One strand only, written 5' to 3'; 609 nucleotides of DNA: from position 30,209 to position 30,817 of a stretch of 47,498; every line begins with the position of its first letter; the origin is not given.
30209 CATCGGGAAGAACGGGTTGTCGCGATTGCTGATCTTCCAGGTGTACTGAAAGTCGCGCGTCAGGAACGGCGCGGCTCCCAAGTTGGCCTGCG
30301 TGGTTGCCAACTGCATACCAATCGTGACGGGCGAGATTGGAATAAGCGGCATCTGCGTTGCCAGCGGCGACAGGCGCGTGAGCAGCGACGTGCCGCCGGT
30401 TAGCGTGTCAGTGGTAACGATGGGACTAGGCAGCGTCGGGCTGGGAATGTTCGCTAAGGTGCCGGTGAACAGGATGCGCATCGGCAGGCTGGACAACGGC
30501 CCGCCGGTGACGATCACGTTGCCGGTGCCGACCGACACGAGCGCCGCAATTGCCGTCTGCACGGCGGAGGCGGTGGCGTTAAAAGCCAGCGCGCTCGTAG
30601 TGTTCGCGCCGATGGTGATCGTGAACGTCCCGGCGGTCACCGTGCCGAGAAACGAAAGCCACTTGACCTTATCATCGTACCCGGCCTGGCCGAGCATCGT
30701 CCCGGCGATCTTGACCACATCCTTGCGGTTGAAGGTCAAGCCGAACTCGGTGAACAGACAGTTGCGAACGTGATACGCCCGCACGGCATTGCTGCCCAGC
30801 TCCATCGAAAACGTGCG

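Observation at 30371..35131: The same ~95-aa module is inserted into three unrelated virion proteins (head decoration, tail terminator-like, major tail)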

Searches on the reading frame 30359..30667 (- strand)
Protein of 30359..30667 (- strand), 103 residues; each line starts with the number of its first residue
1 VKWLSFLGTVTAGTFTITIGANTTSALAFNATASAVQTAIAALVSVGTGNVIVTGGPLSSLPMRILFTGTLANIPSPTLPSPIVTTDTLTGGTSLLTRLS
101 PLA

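Call 21: search_solved_structures(query=A4, max_evalue=10, show_alignments=3)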
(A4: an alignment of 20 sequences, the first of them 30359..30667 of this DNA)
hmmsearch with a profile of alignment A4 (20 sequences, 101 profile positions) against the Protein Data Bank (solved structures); distinct sequences matched with E-value up to 10: 15.
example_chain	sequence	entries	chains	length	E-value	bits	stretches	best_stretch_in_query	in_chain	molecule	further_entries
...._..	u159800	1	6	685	3.2e-44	152.2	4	2-72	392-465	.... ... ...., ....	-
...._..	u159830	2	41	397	4.4e-10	42.7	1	9-73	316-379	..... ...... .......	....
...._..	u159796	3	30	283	2.2e-05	27.6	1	8-44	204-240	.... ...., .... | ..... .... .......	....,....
9e4x_A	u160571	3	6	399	0.2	14.9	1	32-96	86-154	Amino acid adenylation domain protein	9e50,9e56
9e4s_A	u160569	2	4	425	0.22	14.7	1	32-96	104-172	Amino acid adenylation domain protein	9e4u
6ci9_A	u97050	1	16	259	0.31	14.3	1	29-59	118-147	3-oxoacyl-[acyl-carrier-protein] reductase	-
6ci8_A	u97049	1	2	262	0.31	14.3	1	29-59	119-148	3-oxoacyl-[acyl-carrier-protein] reductase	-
5mfo_A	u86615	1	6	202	0.63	13.3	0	35-50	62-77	YIIIM3AIII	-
4db9_A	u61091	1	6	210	0.7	13.1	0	35-50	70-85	Armadillo repeat protein, YIIIM3AIII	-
3v10_A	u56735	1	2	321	0.73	13.1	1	12-96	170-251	Rhusiopathiae surface protein B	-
4db6_A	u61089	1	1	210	0.77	13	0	35-50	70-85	Armadillo repeat protein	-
3d7r_A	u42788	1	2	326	1.2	12.4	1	42-76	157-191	Esterase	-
4db8_A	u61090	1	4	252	2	11.7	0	36-51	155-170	Armadillo-repeat Protein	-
4dba_A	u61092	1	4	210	2.2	11.5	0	36-52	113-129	Designed Armadillo repeat protein, YIIM3AII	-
8qzn_A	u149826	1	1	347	8.7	9.6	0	32-50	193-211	DARPin-Armadillo fusion protein with Tyrosin pocket and linked target peptide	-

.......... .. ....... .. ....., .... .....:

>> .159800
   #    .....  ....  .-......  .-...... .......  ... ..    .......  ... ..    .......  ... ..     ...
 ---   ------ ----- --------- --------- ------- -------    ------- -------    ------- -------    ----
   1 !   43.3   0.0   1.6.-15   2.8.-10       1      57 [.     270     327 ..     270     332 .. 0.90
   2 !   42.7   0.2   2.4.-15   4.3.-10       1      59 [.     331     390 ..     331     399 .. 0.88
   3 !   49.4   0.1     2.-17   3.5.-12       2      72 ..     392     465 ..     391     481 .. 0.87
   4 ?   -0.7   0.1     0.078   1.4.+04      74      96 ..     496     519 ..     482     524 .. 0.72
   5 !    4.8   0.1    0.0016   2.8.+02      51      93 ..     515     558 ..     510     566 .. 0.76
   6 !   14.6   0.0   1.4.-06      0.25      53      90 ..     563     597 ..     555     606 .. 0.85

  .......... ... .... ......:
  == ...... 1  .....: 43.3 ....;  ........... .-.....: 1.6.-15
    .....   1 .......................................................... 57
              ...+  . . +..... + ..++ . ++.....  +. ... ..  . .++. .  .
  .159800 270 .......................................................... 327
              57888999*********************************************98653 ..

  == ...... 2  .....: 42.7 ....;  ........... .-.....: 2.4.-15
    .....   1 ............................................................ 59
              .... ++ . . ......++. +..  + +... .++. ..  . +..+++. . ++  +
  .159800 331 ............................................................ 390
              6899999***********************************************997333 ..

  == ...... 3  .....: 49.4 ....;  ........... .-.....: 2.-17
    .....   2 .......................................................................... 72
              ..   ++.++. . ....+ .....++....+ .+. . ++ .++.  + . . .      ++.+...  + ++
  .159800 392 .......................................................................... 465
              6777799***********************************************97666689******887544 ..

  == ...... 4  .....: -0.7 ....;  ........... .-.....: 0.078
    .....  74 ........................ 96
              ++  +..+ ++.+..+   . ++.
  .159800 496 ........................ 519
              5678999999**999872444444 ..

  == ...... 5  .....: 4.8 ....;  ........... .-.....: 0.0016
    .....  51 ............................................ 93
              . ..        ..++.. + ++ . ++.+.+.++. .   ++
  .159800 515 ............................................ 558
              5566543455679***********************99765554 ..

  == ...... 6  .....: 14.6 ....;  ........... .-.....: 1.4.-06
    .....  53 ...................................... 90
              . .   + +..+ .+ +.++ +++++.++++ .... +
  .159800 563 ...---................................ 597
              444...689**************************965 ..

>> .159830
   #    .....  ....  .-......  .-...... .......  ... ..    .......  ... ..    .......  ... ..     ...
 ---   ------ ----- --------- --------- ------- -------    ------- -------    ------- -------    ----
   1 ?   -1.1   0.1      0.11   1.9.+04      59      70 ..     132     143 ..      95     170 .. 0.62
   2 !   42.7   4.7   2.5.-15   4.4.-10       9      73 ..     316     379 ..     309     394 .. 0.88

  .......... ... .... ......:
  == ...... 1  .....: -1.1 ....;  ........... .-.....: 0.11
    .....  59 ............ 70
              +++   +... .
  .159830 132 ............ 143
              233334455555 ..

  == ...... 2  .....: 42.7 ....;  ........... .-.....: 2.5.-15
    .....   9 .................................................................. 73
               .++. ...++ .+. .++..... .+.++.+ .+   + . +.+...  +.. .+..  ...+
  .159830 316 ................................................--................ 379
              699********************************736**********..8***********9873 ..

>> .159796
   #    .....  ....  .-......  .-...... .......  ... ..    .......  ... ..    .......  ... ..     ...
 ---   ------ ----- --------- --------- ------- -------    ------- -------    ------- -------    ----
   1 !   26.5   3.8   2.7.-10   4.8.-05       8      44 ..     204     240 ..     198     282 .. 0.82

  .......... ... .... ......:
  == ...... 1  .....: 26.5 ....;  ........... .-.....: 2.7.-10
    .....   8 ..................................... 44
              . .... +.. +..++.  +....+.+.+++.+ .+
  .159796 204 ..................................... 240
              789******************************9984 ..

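Call 27: predict_structure(alignment_id=A4)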
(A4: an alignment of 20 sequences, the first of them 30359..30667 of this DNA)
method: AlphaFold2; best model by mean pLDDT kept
length: 103 residues; sequences in the alignment: 20
mean_pLDDT: 85.3   pTM: 0.79
mean pLDDT of the five models: 85.3, 83.3, 82.5, 80.5, 77.4
residues with pLDDT >= 90: 49; 70-90: 42; 50-70: 10; < 50: 2
segments of 3 or more residues with pLDDT < 50: none
pLDDT, mean of each block of 10 residues (from residue 1): 81 92 94 95 93 88 90 77 87 66 49
secondary structure, 60 per line:
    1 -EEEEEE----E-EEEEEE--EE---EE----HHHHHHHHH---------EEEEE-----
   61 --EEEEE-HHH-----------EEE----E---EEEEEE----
elements in order: E2-7 E14-19 H33-41 E51-55 E63-67 E83-85 E94-99

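Call 29: search_protein_representatives(alignment_id=A4)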
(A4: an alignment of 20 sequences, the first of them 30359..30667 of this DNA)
Query: 20 sequences, 101 profile positions. Proteins with E-value up to 0.001 (for the whole library): 17355; up to 1e-10: 9210; up to 1e-30: 1344. The best 150 are listed.
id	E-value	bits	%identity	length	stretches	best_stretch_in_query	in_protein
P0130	0.0e+00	1250.2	-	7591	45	1-100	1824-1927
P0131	0.0e+00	1109.0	-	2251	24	2-97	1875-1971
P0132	4.1e-282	928.8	-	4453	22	4-100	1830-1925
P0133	1.5e-192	641.3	-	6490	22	1-93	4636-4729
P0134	9.8e-191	635.5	-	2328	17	6-100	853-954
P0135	9.8e-190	632.3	-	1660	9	1-98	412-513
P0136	3.1e-189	630.6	-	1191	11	2-93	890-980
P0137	1.6e-187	625.1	-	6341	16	1-100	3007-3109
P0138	1.2e-168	564.6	-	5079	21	11-96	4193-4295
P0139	1.2e-164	551.7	-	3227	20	1-82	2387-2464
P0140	1.9e-159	535.0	-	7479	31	6-87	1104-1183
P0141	2.1e-157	528.5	-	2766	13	7-94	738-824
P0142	8.6e-156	523.3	-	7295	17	1-96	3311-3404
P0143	2.0e-153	515.7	-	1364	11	1-82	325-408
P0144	5.4e-153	514.3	-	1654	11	1-100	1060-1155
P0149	5.1e-139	469.5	-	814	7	3-100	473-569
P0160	7.3e-129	436.8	-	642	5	1-100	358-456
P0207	1.2e-99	343.1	-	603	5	1-83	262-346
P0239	2.7e-89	309.8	-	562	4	2-92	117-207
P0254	2.3e-85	297.2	-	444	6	2-81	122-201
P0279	8.2e-80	279.4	-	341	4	2-100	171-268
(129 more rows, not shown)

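Call 30: search_protein_families(library=pfam, proteins=[P0135, P0136, P0149, P0160, P0207, P0239, P0254, P0279, P0143], max_evalue=0.001)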
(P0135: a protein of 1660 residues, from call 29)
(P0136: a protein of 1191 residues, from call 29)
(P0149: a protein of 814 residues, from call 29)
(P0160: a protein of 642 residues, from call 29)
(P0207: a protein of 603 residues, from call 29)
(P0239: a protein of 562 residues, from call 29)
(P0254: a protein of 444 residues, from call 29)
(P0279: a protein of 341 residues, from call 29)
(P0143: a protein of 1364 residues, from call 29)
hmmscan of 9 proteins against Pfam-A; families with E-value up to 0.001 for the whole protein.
P0135 (1660 aa): 1 family
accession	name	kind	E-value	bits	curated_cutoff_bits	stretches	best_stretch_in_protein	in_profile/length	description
PF02210.31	Laminin_G_2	-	0.00013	22.8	22.9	0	630-686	45-101/126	Laminin G domain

P0136 (1191 aa): 2 families
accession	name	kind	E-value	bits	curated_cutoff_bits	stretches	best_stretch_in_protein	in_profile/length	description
PF07249.18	Cerato-platanin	-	2.2e-05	25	24.4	0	504-562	42-98/119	Cerato-platanin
PF18559.7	Exop_C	-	3.3e-05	24.1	26.1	0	677-791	20-120/155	Galactose-binding domain-like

P0149 (814 aa): 0 families

P0160 (642 aa): 1 family
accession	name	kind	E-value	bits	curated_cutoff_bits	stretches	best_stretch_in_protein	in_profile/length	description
PF03923.18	Lipoprotein_16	-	0.0008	19.6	25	0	355-402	95-142/159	Uncharacterized lipoprotein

P0207 (603 aa): 1 family
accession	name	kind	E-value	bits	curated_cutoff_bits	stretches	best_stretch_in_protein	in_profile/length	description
PF02875.26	Mur_ligase_C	-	0.00021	22.5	28.4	0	373-493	11-125/127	Mur ligase, glutamate ligase domain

P0239 (562 aa): 1 family
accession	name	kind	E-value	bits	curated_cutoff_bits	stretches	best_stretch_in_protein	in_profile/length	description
PF01208.23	URO-D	-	1e-05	25.2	23.9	0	150-180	120-150/346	Uroporphyrinogen decarboxylase (URO-D)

P0254 (444 aa): 1 family
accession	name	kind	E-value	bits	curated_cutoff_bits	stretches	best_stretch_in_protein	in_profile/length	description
PF07249.18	Cerato-platanin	-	0.00093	19.8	24.4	0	246-333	13-100/119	Cerato-platanin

P0279 (341 aa): 1 family
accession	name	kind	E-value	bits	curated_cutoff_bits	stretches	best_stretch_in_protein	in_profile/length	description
PF01883.24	FeS_assembly_P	-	4.2e-06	27.4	23.5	0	181-221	33-72/73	Iron-sulfur cluster assembly protein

P0143 (1364 aa): 2 families
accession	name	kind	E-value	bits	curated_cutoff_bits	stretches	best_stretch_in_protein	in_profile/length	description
PF19755.4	DUF6242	-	2.9e-07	31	29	1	908-995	122-217/217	Domain of unknown function (DUF6242)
PF03736.22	EPTP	-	5.5e-07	30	21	0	1051-1069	16-34/42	EPTP domain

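Call 31: fold_search(model_id=the predicted structure, library=pdb)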
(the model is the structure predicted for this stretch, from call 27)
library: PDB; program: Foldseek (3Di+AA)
matches with E <= 10: 69; with E <= 0.001: 1
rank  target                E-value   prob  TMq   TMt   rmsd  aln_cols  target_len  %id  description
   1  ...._Md               8.3e-04  1.00  0.70  0.12   6.3       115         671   25  Mycobacteriophage Bxb1 tail tip - Composite map and model (released 2024-09-25)
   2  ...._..               1.4e-03  1.00  0.69  0.20   2.2       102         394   22  Mycobacteriophage Bxb1 C1 Capsid and Portal - Composite map and model (released 2024-10-09)
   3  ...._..               1.4e-03  1.00  0.71  0.13   4.8       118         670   21  Mycobacteriophage Bxb1 tail tip - Composite map and model (released 2024-09-25)
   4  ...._Mc               2.0e-03  1.00  0.70  0.12   5.3       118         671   25  Mycobacteriophage Bxb1 tail tip - Composite map and model (released 2024-09-25)
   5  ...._Ha               2.4e-03  1.00  0.56  0.17   3.6       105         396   21  Mycobacteriophage Bxb1 Capsid - Composite map and model (released 2024-09-25)
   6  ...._Jb               5.1e-03  1.00  0.62  0.25   3.3       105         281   26  Mycobacteriophage Bxb1 tail tip - Composite map and model (released 2024-09-25)
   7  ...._Jb               6.7e-03  1.00  0.57  0.24   3.3        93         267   28  Mycobacteriophage Bxb1 portal and connector assembly - Composite map and model (released 2024-09-25)
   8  8giu_1                7.5e-03  1.00  0.55  0.28   4.2       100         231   14  Mycobacterium phage Patience (released 2023-05-24)
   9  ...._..               1.2e-02  1.00  0.58  0.24   3.4       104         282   25  Mycobacteriophage Bxb1 tail tip - Composite map and model (released 2024-09-25)
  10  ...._Jh               2.0e-02  1.00  0.62  0.27   3.4       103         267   25  Mycobacteriophage Bxb1 portal and connector assembly - Composite map and model (released 2024-09-25)
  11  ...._Ji               2.6e-02  1.00  0.60  0.26   3.4       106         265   24  Mycobacteriophage Bxb1 portal and connector assembly - Composite map and model (released 2024-09-25)
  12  8kee_C                6.4e-02  0.89  0.43  0.13   4.7       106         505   21  Cyanophage A-1(L) sheath-tube (released 2024-04-10)
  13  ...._Jd               7.6e-02  0.97  0.50  0.21   9.7        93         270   29  Mycobacteriophage Bxb1 portal and connector assembly - Composite map and model (released 2024-09-25)
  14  9mt4_Q                2.2e-01  0.41  0.39  0.13   6.1       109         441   20  Connector structure of phage JohannRWettstein (Bas63) (released 2025-11-19)
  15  9n8h_A                3.9e-01  0.12  0.26  0.11  10.1       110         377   16  In situ sheathed flagellar filament of Vibrio cholerae resolved with helical reconstruction. (released 2025-09-24)
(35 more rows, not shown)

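Call 32: list_cluster_members(proteins=[P0130, P0131, P0132, P0135, P0136, P0149, P0160, P0239, P0254, P0279])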
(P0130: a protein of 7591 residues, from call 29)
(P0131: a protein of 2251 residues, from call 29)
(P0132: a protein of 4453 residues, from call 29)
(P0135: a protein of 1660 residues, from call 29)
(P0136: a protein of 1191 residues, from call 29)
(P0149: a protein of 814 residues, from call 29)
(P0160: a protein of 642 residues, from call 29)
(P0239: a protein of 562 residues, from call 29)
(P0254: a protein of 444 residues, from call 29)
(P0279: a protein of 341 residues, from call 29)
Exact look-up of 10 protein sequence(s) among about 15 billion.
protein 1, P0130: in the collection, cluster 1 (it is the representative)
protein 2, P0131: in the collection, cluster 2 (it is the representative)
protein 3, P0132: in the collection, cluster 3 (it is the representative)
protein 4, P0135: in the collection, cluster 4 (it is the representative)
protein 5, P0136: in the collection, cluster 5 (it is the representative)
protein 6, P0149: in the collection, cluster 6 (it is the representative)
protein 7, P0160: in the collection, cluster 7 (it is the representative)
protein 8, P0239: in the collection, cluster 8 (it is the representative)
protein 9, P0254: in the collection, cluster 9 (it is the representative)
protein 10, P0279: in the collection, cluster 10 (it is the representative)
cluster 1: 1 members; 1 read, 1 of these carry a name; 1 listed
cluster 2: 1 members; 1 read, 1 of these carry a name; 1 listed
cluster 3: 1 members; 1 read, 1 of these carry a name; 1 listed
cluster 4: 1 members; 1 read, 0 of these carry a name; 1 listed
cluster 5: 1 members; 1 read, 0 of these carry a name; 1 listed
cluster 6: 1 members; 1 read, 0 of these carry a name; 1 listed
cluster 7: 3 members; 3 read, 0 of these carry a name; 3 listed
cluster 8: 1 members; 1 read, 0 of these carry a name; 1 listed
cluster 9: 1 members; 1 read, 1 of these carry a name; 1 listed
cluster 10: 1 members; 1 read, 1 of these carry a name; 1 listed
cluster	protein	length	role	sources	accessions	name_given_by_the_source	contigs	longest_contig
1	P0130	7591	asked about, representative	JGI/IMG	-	hypothetical protein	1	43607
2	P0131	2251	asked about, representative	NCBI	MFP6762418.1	MAG: hypothetical protein VB858_02330, partial [Planctomycetaceae bacterium]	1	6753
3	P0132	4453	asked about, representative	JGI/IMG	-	autotransporter-associated beta strand protein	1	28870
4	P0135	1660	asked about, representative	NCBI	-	-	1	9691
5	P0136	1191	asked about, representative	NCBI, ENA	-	-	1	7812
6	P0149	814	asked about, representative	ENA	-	-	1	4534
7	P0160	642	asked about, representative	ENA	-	-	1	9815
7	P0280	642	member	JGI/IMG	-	-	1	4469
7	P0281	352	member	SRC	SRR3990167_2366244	-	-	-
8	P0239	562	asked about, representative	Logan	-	-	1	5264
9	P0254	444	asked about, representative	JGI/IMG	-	sorbitol-specific phosphotransferase system component IIA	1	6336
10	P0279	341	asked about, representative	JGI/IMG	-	hypothetical protein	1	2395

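Call 41: fold_search(model_id=the predicted structure, library=viral)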
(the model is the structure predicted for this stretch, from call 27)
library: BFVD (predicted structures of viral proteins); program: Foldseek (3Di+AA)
matches with E <= 10: 120; with E <= 0.001: 11
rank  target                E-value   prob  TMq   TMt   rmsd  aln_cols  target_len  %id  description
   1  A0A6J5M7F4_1          1.1e-06  1.00  0.87  0.11   1.2        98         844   34  Uncharacterized protein [uncultured Caudovirales phage]
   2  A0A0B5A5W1            1.3e-06  1.00  0.85  0.14   1.7       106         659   33  Minor tail protein [Mycobacterium phage Sheen]
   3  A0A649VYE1            2.2e-06  1.00  0.84  0.27   1.3       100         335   30  Major tail protein [Microbacterium phage Teamocil]
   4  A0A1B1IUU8            3.8e-06  1.00  0.77  0.09   1.6        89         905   32  (no name in the UniProt tables at hand)
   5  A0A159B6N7            4.1e-06  1.00  0.72  0.28   2.3       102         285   30  (no name in the UniProt tables at hand)
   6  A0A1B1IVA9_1          6.0e-06  1.00  0.74  0.11   3.2       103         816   30  (no name in the UniProt tables at hand)
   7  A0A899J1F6            2.1e-05  1.00  0.74  0.18   3.4       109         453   26  (no name in the UniProt tables at hand)
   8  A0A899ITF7            2.4e-04  1.00  0.65  0.18   2.8        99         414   26  (no name in the UniProt tables at hand)
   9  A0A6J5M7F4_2          4.4e-04  1.00  0.72  0.10   2.3       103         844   30  Uncharacterized protein [uncultured Caudovirales phage]
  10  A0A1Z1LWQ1            6.5e-04  1.00  0.68  0.34   3.0       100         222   24  Minor tail protein [Mycobacterium phage Zenon]
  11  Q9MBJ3                8.2e-04  1.00  0.65  0.23   3.2       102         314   24  Gp12, major tail protein [Corynebacterium phage BFK20]
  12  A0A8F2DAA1            1.0e-03  1.00  0.61  0.23   2.9        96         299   26  Major tail protein [Gordonia phage VanLee]
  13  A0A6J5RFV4            1.4e-03  1.00  0.62  0.28   8.9       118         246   15  Uncharacterized protein [uncultured Caudovirales phage]
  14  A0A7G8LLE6            1.4e-03  1.00  0.62  0.28   3.1       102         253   24  Major tail protein [Gordonia phage Bunnybear]
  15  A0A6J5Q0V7            1.4e-03  1.00  0.56  0.37   4.2        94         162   24  Uncharacterized protein [uncultured Caudovirales phage]
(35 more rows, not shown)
